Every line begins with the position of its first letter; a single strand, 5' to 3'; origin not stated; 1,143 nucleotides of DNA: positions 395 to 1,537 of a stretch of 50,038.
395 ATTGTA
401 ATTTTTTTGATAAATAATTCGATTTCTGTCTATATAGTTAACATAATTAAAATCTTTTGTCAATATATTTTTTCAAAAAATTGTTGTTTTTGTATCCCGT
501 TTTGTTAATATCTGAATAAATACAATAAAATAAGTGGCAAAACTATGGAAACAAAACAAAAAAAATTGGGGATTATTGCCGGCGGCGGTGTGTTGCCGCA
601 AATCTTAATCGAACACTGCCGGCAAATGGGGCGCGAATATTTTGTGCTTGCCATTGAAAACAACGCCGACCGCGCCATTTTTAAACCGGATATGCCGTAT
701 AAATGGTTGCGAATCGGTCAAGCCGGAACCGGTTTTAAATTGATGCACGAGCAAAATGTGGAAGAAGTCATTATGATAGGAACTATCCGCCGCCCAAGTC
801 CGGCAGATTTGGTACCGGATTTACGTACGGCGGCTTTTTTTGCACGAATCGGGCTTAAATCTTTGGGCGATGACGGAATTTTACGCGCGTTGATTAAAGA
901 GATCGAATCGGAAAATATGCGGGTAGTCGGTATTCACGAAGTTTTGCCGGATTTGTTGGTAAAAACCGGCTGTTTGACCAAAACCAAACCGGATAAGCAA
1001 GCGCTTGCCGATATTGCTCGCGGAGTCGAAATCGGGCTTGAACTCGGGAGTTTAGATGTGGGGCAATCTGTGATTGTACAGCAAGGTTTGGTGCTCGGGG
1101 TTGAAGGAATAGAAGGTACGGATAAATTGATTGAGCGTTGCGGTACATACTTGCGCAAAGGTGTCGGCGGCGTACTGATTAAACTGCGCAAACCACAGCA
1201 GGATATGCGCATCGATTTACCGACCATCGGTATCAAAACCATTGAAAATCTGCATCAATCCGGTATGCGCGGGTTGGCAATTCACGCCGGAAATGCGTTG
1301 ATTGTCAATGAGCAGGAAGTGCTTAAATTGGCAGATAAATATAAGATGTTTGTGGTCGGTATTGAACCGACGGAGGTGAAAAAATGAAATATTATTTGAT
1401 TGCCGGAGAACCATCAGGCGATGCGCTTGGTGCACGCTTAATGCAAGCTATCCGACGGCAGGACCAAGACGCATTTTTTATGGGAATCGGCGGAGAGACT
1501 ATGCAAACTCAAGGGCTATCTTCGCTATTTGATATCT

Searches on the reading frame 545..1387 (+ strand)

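Call 28: search_protein_families(library=pfam, proteins=[window:545-1387:+], max_evalue=0.00001)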
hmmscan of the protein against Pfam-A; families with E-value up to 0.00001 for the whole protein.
window:545-1387:+ (280 aa): 2 families
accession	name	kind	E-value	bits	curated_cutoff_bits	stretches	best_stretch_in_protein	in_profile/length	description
PF06230.17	LpxI_C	-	1e-46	158.5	25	1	141-271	2-131/131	LpxI C-terminal domain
PF17930.7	LpxI_N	-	7.4e-35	120.2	25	1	7-137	1-129/129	LpxI N-terminal domain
